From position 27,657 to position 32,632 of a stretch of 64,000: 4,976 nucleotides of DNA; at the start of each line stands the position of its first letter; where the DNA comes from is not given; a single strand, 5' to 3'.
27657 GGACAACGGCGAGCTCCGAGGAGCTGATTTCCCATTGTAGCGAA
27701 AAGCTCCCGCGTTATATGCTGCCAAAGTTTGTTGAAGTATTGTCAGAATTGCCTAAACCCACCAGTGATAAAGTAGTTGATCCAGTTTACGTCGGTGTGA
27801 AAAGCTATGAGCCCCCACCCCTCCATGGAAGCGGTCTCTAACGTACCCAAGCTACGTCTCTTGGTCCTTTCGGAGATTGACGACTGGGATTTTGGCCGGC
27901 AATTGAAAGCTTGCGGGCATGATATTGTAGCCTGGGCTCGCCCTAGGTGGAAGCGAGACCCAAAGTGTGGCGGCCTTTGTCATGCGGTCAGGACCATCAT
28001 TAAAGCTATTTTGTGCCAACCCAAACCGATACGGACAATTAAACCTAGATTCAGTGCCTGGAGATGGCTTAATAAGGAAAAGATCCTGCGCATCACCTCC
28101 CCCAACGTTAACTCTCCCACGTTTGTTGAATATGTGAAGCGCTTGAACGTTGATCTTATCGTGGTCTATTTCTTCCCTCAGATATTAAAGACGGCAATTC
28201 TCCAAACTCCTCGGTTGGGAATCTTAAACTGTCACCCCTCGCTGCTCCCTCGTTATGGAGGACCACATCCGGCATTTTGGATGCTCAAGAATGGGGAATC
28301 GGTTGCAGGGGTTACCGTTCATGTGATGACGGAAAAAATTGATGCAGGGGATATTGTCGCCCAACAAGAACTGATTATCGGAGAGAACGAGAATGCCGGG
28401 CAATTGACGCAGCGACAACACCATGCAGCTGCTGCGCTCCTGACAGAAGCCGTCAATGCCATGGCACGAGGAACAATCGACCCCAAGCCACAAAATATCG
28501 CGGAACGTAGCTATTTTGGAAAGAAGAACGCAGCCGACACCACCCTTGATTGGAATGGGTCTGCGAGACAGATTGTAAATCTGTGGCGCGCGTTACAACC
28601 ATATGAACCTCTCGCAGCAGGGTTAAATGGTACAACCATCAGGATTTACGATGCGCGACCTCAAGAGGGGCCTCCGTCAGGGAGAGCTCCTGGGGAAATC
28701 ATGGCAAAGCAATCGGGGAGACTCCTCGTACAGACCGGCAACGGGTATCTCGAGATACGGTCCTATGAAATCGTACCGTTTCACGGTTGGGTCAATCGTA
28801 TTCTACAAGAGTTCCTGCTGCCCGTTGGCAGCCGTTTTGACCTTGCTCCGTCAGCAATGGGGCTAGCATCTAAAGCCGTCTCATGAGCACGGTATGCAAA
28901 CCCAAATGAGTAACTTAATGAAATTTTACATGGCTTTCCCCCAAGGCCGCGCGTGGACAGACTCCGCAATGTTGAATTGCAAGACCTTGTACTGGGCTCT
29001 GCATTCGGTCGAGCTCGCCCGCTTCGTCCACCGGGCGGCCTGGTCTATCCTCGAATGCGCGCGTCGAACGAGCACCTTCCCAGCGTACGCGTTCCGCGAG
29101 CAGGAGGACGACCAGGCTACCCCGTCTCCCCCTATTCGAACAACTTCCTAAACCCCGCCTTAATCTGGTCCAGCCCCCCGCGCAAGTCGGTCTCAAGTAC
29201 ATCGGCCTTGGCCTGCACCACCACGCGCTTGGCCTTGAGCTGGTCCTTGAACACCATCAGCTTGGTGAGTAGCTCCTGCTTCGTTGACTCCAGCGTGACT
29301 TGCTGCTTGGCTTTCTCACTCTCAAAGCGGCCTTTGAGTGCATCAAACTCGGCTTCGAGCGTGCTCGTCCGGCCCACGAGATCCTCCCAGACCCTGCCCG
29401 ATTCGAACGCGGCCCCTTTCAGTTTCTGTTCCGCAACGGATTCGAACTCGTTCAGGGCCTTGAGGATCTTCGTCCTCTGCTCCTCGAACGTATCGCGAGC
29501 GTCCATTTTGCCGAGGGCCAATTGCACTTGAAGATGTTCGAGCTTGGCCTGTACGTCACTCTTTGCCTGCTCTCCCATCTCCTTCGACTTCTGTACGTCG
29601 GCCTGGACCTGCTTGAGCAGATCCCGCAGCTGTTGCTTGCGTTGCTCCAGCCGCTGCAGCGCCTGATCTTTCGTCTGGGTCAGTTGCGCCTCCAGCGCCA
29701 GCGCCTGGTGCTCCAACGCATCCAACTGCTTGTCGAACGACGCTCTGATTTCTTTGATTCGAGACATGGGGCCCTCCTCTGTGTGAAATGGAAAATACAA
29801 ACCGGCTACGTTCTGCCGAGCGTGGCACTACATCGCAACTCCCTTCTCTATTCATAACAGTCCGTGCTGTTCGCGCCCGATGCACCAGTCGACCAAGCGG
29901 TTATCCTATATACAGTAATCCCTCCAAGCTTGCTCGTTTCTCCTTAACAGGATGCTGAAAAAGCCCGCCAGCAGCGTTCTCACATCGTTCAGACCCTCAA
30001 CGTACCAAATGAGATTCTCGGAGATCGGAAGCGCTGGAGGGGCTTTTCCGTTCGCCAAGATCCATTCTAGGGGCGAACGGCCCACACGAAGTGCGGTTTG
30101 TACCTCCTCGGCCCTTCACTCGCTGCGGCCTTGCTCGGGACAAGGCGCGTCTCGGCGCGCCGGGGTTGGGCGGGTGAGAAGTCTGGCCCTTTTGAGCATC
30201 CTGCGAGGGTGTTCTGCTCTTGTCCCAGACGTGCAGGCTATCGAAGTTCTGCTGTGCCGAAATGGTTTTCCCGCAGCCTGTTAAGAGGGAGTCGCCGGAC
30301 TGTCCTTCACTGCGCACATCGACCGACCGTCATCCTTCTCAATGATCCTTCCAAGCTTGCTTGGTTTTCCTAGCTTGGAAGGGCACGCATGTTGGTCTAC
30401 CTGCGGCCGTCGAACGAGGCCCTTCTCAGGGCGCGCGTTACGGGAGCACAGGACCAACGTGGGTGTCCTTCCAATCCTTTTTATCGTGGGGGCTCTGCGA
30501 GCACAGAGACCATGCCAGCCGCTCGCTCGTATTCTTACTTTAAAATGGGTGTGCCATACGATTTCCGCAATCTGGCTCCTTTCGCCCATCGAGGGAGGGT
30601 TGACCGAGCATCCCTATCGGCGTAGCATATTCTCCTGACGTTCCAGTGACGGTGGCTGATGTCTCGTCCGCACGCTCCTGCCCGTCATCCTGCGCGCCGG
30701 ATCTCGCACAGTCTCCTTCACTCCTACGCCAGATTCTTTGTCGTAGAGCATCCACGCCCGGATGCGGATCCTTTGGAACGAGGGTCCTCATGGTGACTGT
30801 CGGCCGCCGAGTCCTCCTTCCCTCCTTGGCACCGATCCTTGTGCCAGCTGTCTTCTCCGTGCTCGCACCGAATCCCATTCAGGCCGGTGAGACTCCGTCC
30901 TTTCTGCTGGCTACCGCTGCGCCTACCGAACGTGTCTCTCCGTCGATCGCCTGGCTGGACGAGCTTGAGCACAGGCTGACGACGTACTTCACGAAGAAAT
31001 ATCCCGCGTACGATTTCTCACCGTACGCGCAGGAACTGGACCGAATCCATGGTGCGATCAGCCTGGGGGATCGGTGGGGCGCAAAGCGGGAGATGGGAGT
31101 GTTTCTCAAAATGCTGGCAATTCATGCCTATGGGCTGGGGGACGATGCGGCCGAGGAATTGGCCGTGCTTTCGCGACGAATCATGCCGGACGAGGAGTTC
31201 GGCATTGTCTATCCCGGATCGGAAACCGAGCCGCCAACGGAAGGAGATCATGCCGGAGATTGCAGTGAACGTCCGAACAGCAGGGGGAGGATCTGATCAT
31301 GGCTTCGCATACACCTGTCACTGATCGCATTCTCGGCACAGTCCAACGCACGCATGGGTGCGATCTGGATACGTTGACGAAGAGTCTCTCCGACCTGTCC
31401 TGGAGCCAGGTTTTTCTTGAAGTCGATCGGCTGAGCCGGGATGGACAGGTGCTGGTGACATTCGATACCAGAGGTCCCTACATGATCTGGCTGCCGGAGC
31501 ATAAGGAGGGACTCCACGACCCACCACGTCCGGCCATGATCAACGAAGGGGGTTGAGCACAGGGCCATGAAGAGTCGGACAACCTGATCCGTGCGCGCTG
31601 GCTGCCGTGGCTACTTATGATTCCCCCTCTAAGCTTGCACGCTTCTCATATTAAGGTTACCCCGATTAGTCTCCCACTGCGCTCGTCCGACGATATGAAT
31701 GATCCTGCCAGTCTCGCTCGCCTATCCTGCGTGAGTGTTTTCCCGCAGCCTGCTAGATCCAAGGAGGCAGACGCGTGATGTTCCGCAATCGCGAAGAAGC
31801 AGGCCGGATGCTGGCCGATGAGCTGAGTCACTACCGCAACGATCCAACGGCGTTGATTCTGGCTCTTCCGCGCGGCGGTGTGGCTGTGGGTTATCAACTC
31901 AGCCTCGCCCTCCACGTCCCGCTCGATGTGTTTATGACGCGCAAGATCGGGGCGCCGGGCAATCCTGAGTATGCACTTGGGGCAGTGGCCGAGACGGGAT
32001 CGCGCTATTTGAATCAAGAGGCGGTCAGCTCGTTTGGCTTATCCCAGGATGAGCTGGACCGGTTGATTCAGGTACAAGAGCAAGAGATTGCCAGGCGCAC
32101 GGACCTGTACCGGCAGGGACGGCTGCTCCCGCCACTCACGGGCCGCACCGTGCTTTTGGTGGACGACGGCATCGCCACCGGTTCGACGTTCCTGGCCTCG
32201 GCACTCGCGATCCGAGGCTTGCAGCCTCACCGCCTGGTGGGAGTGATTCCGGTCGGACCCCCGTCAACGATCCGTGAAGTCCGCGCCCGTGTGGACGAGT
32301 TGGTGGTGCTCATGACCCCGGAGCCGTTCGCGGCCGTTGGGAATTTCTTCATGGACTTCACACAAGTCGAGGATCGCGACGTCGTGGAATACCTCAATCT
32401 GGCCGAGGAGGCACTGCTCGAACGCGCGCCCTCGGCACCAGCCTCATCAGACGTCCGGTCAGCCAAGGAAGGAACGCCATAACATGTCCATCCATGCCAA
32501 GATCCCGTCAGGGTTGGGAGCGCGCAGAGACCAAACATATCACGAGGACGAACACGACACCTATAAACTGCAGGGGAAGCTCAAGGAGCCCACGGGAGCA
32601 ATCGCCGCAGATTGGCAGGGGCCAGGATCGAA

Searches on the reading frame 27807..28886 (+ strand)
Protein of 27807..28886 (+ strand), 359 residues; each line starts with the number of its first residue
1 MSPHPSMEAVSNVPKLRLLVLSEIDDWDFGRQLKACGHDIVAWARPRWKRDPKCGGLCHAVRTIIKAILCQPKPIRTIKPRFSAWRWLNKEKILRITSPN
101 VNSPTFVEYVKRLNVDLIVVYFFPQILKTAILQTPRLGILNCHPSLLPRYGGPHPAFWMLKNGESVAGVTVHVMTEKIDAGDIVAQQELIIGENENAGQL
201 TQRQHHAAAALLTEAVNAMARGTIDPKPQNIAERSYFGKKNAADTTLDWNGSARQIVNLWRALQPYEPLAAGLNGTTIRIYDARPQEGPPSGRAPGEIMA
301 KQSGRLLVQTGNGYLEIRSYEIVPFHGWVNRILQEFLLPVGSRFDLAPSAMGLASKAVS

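Call 55: search_protein_families(library=pfam, proteins=[window:27807-28886:+])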
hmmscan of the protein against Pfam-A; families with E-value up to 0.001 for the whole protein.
window:27807-28886:+ (359 aa): 2 families
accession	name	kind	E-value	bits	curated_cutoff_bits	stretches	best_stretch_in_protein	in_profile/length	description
PF00551.24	Formyl_trans_N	-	9.6e-31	107.4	26.1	1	98-216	63-181/181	Formyl transferase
PF02911.23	Formyl_trans_C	-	2.2e-15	57.1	21.1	1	242-319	4-81/100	Formyl transferase, C-terminal domain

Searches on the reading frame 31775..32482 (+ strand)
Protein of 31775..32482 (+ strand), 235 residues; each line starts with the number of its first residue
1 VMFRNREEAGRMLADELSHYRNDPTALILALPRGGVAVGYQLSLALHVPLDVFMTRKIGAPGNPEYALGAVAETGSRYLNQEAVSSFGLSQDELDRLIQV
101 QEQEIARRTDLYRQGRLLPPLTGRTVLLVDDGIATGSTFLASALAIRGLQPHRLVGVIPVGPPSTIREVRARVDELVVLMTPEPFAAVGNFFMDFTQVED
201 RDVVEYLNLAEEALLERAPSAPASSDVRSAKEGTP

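Call 56: search_protein_families(library=pfam, proteins=[window:31775-32482:+])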
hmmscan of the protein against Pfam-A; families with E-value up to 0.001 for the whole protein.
window:31775-32482:+ (235 aa): 1 family
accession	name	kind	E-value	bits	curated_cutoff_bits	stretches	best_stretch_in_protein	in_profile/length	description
PF00156.33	Pribosyltran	-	7.8e-11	42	26.3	1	9-173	15-137/158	Phosphoribosyl transferase domain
